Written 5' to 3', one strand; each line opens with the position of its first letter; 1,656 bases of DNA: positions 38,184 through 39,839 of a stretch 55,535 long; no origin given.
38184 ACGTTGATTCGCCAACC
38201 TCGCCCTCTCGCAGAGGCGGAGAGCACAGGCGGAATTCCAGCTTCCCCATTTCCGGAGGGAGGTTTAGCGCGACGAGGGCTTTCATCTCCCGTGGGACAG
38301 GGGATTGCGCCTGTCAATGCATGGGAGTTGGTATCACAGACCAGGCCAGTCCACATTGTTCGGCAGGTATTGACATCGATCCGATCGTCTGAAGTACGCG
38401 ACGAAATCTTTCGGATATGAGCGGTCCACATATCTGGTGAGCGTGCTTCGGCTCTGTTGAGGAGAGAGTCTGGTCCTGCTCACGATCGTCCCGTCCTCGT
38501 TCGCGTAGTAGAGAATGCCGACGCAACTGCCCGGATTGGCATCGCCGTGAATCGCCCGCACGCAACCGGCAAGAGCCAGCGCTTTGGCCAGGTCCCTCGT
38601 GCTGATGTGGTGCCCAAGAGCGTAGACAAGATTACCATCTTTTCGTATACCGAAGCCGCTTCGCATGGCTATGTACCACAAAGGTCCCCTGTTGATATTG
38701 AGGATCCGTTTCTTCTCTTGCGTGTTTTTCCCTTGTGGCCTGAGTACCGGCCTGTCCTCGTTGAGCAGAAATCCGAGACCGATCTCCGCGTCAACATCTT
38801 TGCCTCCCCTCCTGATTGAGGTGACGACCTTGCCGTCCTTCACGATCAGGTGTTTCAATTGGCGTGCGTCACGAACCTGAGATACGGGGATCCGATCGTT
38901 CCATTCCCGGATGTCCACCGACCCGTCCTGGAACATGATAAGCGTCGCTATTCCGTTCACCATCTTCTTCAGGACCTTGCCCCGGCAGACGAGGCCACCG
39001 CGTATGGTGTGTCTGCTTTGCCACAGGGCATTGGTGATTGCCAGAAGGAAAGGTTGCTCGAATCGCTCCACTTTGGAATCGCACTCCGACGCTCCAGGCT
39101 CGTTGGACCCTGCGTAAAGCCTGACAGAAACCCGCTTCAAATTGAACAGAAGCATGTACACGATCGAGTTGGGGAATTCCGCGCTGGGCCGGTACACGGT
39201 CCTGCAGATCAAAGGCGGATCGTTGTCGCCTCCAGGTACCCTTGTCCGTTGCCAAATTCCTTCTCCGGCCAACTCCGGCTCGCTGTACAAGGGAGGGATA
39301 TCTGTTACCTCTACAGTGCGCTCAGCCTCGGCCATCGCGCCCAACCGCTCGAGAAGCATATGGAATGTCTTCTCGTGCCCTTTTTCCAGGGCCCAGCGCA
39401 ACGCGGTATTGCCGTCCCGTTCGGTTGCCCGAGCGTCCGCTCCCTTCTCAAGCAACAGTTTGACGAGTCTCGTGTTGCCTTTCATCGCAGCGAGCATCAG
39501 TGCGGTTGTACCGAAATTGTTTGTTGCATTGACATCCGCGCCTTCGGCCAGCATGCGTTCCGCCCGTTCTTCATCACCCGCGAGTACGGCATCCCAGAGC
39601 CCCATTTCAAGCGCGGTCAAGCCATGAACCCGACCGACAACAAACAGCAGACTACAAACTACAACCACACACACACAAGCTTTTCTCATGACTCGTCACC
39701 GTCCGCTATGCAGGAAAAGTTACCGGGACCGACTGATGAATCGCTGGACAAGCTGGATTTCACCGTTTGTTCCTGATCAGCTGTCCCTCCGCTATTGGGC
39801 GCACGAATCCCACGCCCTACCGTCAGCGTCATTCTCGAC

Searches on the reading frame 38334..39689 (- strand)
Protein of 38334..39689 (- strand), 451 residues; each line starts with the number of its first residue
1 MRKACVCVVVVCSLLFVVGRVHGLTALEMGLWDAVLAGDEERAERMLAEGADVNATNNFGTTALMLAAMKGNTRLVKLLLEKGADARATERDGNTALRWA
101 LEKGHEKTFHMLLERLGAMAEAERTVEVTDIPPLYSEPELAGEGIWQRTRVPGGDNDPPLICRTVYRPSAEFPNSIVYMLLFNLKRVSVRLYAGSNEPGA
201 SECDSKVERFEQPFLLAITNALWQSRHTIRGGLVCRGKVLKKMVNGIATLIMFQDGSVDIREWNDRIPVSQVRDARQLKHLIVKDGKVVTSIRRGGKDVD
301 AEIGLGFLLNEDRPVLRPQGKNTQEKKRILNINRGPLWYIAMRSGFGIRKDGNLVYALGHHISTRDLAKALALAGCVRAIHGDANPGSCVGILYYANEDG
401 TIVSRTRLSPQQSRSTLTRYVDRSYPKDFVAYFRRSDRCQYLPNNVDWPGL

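Call 74: search_protein_families(library=pfam, proteins=[window:38334-39689:-], max_evalue=0.01)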
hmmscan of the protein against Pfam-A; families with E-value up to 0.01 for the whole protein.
window:38334-39689:- (451 aa): 8 families
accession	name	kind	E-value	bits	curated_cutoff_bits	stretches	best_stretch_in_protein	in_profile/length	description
PF13637.12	Ank_4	-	2.1e-18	66.4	22.7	2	67-113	4-50/50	Ankyrin repeats (many copies)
PF12796.13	Ank_2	-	4.2e-18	66.1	27.3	1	31-117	1-83/90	Ankyrin repeats (3 copies)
PF00023.36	Ank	-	3.8e-15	55.6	21.1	1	60-87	2-29/33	Ankyrin repeat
PF13857.12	Ank_5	-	1.8e-11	44.6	27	1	47-97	2-53/56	Ankyrin repeats (many copies)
PF13606.12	Ank_3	-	1.4e-08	34.6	22.3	1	62-87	4-29/30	Ankyrin repeat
PF23745.1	ANK_LRRK2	-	6.5e-06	26.5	27.5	1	34-117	38-117/130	LRRK2 ANK repeat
PF09992.14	NAGPA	-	0.00027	21.6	25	1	233-380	23-134/169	Phosphodiester glycosidase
PF24521.3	Ank_KRIT1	-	0.0038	17.4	80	0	31-84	22-70/149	KRIT1 ankyrin-repeats domain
